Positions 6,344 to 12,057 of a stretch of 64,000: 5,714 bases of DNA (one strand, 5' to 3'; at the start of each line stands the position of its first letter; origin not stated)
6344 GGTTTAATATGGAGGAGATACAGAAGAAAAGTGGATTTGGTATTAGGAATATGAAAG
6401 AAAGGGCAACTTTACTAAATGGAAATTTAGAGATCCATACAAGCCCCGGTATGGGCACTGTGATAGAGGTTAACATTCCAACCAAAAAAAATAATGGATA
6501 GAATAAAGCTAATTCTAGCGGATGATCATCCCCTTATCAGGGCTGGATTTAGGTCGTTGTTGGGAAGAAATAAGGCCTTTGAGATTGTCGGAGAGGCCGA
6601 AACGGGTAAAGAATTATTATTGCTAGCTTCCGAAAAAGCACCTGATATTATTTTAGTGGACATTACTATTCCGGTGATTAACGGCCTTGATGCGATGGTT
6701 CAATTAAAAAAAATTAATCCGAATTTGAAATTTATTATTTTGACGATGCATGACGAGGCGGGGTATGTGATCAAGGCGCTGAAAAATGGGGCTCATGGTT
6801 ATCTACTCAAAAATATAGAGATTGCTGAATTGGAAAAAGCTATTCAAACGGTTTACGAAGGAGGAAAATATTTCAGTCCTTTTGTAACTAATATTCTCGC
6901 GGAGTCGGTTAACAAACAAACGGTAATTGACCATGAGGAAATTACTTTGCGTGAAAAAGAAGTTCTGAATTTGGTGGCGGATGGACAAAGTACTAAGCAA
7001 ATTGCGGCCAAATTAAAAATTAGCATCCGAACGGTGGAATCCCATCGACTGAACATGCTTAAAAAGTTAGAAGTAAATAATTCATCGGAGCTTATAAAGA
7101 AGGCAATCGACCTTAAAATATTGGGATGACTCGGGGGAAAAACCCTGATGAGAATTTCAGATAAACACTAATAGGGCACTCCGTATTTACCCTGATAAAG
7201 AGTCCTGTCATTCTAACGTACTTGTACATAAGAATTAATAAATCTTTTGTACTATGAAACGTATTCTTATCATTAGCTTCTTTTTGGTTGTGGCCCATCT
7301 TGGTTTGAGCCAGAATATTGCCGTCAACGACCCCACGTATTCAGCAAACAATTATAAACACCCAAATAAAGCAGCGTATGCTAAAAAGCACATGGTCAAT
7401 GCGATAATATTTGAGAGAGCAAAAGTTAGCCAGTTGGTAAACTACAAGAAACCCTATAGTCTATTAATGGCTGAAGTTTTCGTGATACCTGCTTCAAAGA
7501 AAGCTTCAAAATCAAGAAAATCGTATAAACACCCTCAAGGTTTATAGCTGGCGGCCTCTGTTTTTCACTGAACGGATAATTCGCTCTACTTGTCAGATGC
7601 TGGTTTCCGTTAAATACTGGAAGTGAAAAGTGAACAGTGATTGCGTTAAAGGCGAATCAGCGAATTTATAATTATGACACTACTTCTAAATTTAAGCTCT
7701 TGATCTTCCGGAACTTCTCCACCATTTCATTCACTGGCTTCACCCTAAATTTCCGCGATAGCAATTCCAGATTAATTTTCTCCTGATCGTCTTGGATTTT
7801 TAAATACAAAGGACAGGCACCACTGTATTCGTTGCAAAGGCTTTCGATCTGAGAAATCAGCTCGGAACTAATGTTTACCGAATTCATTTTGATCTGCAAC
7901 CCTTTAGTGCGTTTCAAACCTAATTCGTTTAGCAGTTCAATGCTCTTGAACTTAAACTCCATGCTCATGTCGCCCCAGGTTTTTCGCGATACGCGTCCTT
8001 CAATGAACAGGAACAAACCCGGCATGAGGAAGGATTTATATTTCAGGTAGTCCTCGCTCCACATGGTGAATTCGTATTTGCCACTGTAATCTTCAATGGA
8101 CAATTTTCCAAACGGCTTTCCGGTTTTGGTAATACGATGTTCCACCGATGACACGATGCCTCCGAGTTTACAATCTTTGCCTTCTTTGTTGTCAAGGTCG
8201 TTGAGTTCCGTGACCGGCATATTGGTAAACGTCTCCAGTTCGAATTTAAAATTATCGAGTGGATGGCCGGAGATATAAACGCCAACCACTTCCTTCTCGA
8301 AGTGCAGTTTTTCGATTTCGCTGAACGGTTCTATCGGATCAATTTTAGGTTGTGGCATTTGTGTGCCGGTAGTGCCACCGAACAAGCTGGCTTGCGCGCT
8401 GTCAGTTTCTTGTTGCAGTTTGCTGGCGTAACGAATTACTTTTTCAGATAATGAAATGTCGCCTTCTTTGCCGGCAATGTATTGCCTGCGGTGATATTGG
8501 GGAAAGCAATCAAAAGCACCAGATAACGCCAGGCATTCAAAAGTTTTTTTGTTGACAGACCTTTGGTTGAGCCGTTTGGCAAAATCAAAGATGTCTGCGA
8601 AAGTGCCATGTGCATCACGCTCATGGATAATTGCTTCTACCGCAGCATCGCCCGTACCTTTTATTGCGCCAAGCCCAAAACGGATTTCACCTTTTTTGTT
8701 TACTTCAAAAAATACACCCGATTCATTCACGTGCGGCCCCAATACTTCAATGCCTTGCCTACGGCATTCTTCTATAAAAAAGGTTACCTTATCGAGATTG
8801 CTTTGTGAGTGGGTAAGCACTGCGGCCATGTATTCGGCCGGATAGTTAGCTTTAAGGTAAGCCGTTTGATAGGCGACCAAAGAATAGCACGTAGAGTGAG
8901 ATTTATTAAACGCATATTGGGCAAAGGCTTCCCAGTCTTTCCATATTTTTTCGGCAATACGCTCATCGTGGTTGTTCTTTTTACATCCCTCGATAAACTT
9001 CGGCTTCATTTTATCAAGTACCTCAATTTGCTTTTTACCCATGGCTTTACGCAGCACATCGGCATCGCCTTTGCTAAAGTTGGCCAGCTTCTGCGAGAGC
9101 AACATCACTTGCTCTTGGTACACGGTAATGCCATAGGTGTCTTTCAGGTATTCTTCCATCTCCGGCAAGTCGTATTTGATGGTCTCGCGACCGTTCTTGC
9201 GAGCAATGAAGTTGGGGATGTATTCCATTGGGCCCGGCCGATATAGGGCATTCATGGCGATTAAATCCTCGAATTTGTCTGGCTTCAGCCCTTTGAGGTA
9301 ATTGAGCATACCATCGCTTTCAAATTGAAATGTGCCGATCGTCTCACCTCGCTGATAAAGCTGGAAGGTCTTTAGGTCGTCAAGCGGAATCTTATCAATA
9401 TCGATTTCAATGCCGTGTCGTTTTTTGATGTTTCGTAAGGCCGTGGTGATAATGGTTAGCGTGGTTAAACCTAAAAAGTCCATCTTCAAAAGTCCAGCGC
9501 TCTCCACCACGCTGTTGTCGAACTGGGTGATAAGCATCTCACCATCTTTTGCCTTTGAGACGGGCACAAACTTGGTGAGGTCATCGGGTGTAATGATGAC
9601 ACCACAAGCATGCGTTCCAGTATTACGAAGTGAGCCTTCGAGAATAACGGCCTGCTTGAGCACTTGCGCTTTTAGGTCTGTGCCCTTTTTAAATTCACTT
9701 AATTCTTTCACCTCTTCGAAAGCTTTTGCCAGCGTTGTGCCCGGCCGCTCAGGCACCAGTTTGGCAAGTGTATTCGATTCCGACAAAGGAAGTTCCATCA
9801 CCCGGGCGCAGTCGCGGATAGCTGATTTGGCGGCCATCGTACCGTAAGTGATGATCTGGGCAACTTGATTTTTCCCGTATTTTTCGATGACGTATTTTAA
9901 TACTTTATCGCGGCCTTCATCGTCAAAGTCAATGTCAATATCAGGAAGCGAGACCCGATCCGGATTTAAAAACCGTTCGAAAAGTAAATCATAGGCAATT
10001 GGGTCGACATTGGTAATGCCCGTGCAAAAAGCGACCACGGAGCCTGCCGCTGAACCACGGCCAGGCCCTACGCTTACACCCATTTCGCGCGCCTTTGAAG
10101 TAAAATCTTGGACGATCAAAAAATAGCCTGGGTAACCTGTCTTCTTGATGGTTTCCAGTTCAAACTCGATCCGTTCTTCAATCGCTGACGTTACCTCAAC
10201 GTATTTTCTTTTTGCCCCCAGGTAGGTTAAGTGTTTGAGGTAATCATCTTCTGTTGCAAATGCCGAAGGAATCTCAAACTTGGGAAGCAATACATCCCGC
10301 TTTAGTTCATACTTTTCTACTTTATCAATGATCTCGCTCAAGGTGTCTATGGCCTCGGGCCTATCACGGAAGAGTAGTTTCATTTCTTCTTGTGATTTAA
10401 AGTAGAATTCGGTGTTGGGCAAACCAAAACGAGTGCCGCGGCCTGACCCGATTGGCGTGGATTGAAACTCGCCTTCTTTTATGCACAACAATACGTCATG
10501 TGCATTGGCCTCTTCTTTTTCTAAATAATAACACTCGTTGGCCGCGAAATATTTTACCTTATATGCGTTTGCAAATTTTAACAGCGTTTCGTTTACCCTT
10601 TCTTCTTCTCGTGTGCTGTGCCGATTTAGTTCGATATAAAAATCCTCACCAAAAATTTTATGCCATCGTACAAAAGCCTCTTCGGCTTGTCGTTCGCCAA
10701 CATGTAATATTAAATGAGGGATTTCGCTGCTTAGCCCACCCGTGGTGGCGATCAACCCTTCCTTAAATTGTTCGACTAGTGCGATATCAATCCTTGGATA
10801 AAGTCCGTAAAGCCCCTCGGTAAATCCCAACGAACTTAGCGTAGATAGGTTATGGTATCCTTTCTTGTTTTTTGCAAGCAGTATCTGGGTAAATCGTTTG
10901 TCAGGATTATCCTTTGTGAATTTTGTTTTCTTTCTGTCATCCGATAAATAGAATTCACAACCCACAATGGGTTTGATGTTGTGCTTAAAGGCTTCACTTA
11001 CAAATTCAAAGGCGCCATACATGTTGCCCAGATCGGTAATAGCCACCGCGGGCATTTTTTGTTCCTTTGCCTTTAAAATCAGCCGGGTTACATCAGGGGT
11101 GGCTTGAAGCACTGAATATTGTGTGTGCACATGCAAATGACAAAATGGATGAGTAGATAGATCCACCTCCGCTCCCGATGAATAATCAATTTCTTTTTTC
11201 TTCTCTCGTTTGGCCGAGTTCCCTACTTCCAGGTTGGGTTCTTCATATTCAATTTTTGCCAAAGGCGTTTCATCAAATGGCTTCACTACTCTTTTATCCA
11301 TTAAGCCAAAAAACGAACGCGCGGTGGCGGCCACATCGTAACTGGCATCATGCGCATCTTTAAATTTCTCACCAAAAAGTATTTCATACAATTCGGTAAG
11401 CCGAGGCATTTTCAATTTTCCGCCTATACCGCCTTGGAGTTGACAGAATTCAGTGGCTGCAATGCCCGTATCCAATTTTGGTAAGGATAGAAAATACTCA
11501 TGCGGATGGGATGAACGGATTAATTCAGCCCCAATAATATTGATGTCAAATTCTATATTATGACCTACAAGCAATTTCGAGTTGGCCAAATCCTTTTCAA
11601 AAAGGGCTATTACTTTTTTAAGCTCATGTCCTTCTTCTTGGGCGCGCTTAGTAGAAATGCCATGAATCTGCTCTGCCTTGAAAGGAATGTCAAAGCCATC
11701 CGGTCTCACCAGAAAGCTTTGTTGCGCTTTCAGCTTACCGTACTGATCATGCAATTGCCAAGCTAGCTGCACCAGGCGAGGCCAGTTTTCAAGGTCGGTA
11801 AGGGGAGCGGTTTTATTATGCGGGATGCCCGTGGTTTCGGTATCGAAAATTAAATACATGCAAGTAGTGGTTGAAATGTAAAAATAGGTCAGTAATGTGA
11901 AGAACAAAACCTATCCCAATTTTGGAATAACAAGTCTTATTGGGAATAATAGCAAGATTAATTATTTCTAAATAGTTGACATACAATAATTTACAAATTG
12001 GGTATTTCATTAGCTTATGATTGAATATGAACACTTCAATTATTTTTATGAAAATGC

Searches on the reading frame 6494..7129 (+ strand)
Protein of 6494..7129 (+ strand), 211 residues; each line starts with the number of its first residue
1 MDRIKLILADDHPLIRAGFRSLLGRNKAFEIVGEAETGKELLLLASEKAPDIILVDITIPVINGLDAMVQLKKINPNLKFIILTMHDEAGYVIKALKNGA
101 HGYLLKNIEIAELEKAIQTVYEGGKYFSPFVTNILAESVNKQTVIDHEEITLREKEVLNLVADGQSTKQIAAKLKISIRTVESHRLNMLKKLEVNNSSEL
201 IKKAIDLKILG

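Call 46: search_protein_families(library=pfam, proteins=[window:6494-7129:+], max_evalue=0.0001)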
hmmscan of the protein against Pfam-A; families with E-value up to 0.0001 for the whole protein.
window:6494-7129:+ (211 aa): 3 families
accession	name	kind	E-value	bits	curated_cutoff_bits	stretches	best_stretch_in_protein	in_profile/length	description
PF00072.30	Response_reg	-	8.5e-27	94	30.2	1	7-118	2-111/111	Response regulator receiver domain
PF00196.25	GerE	-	2.3e-18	66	23.5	1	150-203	3-56/57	Bacterial regulatory proteins, luxR family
PF08281.18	Sigma70_r4_2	-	4.3e-06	26.7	25.7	1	150-192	11-54/54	Sigma-70, region 4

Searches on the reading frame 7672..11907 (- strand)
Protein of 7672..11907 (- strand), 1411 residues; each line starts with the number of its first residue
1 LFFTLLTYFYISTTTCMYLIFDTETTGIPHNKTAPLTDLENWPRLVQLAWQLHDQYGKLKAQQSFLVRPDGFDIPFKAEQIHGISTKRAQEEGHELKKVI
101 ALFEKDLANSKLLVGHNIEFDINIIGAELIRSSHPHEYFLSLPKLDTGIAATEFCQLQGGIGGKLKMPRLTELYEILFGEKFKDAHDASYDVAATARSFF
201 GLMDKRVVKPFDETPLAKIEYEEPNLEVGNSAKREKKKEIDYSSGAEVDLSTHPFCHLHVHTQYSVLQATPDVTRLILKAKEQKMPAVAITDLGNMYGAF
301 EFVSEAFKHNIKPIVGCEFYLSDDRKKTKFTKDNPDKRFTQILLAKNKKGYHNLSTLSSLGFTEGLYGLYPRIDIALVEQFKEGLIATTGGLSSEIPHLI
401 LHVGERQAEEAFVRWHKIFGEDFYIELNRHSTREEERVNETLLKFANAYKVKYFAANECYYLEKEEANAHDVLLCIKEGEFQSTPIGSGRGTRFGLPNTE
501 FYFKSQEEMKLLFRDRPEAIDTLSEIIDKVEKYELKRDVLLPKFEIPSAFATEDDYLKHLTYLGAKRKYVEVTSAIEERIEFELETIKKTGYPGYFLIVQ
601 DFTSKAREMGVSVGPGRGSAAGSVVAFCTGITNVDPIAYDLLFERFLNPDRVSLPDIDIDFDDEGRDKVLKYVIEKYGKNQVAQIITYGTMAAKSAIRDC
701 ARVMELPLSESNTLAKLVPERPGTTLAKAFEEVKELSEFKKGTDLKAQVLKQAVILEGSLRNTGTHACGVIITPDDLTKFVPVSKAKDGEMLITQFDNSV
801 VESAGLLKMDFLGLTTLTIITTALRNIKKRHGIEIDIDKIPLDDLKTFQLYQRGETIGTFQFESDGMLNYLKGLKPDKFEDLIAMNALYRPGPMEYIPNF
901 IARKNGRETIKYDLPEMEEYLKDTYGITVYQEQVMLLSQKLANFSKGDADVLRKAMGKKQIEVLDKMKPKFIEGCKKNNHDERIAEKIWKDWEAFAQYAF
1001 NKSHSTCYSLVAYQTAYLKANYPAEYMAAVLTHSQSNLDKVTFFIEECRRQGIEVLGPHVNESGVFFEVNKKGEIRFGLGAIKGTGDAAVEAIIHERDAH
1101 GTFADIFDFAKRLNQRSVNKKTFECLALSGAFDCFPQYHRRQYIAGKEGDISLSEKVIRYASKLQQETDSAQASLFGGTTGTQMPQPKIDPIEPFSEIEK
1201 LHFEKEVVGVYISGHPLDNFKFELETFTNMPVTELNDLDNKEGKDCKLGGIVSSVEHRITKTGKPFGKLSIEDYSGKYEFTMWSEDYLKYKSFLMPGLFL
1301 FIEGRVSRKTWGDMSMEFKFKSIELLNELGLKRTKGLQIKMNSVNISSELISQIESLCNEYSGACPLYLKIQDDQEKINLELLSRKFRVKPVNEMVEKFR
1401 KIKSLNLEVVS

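Call 46: search_protein_families(library=pfam, proteins=[window:7672-11907:-], max_evalue=0.0001)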
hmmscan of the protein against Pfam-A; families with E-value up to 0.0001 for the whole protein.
window:7672-11907:- (1411 aa): 6 families
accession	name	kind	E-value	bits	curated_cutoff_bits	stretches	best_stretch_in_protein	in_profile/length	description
PF07733.18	DNA_pol3_alpha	-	1.5e-96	323.5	23.9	1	555-813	1-260/260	Bacterial DNA polymerase III alpha NTPase domain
PF17657.6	DNA_pol3_finger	-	1.2e-62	210.6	22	1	816-979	1-166/166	Bacterial DNA polymerase III alpha subunit finger domain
PF02811.25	PHP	-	4.9e-46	157.5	26.4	1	257-430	1-164/164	PHP domain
PF14579.12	HHH_6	-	5.9e-28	97.4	25.6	1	1052-1142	1-89/90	Helix-hairpin-helix motif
PF00929.31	RNase_T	-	1.2e-08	36.1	24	1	19-198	1-163/164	Exonuclease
PF01336.31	tRNA_anti-codon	-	4.2e-07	30.3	27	1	1248-1326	3-75/75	OB-fold nucleic acid binding domain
